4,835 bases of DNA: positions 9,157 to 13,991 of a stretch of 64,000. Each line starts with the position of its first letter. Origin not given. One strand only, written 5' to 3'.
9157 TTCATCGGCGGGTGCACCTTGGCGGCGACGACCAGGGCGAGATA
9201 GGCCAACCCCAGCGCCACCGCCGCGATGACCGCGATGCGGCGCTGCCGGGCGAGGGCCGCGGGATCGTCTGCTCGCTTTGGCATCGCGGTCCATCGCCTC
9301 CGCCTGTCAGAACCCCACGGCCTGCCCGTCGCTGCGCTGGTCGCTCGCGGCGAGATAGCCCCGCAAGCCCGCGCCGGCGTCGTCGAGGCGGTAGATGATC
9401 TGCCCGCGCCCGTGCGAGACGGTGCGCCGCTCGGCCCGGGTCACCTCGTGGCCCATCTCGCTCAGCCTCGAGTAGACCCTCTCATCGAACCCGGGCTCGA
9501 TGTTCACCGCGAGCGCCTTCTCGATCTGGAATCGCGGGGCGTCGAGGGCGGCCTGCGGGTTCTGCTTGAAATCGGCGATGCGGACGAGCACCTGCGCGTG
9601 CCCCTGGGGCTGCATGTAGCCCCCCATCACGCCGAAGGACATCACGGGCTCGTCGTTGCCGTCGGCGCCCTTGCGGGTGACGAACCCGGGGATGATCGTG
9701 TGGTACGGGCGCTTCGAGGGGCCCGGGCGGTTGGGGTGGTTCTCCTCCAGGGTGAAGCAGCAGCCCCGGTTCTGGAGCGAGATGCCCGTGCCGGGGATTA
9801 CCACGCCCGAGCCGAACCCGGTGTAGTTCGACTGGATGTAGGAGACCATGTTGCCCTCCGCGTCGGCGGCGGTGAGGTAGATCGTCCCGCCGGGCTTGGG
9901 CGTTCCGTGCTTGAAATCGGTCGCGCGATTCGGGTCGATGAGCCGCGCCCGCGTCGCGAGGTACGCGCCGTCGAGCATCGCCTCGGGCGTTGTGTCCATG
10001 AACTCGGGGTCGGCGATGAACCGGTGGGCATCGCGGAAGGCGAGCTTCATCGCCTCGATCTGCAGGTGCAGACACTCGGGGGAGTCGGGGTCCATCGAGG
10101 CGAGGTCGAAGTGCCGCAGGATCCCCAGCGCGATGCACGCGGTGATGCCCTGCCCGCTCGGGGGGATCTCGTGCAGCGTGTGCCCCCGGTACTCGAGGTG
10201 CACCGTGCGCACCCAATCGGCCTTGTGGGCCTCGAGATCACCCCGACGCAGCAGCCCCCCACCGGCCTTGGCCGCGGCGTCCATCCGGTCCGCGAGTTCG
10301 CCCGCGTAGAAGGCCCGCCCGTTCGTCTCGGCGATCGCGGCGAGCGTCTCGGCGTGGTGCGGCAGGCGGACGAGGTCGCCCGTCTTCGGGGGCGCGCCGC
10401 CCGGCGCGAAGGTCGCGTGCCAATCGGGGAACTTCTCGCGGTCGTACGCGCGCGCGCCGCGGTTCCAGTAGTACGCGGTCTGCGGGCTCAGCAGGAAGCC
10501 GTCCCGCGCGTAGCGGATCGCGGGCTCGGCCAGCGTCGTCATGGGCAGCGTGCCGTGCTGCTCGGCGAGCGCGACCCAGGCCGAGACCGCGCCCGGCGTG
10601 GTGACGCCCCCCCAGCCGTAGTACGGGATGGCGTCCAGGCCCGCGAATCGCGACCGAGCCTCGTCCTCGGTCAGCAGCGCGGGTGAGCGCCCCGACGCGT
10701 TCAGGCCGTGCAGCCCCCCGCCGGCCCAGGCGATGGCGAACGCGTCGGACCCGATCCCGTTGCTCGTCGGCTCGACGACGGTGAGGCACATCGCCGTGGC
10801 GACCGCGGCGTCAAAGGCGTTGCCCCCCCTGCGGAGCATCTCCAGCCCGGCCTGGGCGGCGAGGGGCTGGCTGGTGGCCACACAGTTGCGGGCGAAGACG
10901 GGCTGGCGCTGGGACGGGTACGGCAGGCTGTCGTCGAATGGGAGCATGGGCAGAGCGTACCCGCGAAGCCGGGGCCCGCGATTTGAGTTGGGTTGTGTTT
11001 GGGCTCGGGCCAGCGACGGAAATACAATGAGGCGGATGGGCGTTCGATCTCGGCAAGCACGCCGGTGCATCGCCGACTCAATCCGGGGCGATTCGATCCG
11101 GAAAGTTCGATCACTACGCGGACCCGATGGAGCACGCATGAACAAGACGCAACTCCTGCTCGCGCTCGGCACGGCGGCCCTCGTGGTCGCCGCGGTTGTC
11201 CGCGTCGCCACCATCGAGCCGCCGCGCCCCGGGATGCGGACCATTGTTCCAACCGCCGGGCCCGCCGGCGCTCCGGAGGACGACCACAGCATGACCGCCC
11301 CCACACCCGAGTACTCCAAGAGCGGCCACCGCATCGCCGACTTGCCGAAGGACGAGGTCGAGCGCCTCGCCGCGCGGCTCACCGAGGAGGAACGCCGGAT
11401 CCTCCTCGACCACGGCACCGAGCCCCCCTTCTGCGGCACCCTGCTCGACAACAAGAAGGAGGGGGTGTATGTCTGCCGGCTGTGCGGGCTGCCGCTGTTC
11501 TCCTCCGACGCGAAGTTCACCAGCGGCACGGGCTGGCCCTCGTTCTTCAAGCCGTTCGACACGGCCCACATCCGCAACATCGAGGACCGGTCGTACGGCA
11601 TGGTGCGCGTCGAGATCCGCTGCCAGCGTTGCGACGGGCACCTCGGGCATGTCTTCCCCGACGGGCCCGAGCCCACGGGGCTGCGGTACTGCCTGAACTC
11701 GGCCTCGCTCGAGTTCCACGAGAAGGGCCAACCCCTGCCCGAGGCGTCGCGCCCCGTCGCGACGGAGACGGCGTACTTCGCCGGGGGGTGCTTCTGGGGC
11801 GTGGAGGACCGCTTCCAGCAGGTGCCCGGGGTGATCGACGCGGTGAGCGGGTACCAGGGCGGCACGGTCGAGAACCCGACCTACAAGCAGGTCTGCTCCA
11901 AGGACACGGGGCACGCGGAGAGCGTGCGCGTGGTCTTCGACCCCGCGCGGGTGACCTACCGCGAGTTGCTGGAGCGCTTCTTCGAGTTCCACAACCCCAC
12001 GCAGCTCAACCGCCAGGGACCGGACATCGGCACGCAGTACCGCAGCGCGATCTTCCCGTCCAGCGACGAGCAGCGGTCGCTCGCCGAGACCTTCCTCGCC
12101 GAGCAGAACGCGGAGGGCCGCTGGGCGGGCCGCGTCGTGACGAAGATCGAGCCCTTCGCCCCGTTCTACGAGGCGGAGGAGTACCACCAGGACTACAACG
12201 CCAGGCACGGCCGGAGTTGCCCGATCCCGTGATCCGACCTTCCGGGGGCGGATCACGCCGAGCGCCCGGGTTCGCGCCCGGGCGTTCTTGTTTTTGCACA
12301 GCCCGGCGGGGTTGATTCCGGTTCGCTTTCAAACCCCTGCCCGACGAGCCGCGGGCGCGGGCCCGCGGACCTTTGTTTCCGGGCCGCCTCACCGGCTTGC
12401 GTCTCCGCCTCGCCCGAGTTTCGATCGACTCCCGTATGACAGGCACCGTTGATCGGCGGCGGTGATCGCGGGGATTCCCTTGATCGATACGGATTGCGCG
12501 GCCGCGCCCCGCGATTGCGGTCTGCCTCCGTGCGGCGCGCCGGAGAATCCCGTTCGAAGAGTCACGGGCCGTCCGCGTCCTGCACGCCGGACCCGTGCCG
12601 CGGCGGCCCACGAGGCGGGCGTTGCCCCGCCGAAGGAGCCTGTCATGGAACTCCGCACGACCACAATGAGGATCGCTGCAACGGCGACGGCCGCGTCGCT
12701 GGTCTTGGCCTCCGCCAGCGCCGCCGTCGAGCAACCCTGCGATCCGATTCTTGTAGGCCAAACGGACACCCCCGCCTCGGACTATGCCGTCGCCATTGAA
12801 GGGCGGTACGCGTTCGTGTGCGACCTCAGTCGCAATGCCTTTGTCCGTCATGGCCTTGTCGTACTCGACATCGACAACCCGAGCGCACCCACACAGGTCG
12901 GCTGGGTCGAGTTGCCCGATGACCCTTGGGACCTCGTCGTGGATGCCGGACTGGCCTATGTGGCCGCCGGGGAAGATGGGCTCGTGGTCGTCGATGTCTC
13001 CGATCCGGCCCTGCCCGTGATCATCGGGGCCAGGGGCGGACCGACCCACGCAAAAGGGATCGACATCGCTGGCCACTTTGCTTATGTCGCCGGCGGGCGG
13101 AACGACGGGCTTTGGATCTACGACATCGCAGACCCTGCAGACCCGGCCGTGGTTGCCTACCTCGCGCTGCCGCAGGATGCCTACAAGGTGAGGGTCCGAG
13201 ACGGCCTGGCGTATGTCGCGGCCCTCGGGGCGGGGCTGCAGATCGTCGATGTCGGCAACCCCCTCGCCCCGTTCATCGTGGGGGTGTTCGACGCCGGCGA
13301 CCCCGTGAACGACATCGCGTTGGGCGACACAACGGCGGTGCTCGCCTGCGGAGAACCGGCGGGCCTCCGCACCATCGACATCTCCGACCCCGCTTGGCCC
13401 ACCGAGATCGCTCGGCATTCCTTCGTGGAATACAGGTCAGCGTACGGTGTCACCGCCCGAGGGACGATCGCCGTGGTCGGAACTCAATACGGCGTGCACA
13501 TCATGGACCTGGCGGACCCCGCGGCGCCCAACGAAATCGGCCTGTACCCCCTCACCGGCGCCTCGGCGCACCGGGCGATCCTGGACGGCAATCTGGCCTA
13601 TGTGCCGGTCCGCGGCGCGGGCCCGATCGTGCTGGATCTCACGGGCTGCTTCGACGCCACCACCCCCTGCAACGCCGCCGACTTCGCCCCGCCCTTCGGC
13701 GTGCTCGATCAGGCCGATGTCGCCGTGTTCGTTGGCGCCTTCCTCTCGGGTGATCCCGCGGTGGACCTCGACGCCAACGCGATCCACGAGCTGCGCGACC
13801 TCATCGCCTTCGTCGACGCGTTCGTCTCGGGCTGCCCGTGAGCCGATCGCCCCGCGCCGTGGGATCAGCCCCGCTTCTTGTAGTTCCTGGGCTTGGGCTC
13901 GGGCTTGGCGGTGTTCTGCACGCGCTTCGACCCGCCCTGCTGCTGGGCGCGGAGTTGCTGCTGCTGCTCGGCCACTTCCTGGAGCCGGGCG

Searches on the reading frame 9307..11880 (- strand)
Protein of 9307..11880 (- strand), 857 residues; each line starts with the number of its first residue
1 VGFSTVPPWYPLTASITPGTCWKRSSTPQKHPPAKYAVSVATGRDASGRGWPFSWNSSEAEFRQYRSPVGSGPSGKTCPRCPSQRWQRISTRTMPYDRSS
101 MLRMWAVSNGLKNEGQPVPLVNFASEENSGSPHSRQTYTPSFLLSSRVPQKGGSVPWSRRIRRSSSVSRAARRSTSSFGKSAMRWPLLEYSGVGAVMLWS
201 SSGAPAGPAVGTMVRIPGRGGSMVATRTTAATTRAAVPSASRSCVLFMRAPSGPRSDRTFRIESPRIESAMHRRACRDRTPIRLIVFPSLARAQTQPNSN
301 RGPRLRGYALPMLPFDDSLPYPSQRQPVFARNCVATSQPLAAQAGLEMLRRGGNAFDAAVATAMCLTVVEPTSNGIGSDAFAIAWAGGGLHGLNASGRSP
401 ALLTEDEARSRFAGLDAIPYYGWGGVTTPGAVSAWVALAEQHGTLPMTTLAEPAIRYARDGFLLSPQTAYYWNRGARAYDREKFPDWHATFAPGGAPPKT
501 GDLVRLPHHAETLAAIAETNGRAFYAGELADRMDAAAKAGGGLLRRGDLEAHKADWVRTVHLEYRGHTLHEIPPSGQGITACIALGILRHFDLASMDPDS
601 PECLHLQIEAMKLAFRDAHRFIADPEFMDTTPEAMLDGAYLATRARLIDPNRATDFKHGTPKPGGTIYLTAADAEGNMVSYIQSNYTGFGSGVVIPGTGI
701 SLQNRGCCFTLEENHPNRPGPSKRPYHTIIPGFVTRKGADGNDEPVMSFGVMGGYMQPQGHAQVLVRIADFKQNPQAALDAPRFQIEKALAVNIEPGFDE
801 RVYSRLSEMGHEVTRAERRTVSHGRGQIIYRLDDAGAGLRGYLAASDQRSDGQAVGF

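Call 10: search_protein_families(library=pfam, proteins=[window:9307-11880:-], max_evalue=0.001)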
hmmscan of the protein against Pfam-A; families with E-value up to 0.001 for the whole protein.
window:9307-11880:- (857 aa): 1 family
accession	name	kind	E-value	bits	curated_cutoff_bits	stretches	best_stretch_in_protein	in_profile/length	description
PF01019.26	G_glu_transpept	-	6e-143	477.8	27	1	347-852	2-512/512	Gamma-glutamyltranspeptidase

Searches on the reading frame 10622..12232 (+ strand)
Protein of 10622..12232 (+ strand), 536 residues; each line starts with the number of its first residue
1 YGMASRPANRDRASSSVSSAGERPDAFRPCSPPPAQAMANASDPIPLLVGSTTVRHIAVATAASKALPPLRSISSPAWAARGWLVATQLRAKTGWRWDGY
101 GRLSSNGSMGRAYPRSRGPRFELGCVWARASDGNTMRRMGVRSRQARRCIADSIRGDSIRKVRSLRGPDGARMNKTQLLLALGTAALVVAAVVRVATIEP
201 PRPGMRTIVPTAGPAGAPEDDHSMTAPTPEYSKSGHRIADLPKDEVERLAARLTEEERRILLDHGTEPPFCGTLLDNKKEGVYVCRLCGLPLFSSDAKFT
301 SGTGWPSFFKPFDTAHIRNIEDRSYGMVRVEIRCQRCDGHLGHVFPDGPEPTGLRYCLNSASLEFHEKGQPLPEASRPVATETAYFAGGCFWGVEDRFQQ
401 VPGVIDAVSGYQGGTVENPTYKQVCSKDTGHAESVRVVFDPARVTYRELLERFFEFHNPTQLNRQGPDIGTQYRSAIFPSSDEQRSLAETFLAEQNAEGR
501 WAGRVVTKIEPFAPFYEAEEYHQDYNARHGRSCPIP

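Call 10: search_protein_families(library=pfam, proteins=[window:10622-12232:+], max_evalue=0.001)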
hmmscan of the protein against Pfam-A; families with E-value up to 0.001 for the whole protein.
window:10622-12232:+ (536 aa): 2 families
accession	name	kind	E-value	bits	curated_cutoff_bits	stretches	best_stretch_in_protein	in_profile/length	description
PF01625.27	PMSR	-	9.7e-62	208.2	23.7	1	383-530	1-148/153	Peptide methionine sulfoxide reductase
PF01641.26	SelR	-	4.2e-48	162.5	24.9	1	253-366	1-115/116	SelR domain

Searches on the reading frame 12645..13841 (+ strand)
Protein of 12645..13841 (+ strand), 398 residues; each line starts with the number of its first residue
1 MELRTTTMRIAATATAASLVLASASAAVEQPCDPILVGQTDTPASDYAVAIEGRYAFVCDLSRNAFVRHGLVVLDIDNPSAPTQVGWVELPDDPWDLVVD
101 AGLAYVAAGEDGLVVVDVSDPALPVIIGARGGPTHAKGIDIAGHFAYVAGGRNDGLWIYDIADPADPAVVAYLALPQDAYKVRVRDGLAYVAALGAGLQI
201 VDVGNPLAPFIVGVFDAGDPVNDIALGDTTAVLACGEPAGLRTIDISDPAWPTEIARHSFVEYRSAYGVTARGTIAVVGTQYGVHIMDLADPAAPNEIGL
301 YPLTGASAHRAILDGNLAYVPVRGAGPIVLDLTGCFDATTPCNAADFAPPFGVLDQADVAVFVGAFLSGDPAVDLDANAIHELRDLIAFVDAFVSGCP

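Call 5: search_protein_families(library=ncbifam, proteins=[window:12645-13841:+], max_evalue=0.01)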
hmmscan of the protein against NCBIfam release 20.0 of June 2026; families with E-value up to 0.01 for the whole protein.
window:12645-13841:+ (398 aa): 2 families
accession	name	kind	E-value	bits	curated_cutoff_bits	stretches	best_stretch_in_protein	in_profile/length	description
TIGR04312.1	choice_anch_B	subfamily_domain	3.2e-09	36.5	100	0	275-344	46-119/364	choice-of-anchor B family protein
NF041540.1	dockerin_GC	domain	3.1e-07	30.7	29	1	345-397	3-67/67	GC-type dockerin domain-anchored protein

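Call 6: search_protein_families(library=pfam, proteins=[window:12645-13841:+], max_evalue=0.01)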
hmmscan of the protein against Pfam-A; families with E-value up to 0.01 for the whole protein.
window:12645-13841:+ (398 aa): 1 family
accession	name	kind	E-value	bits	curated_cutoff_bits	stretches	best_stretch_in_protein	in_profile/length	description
PF08309.17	LVIVD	-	9e-32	108.6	20.2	4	95-128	5-38/42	LVIVD repeat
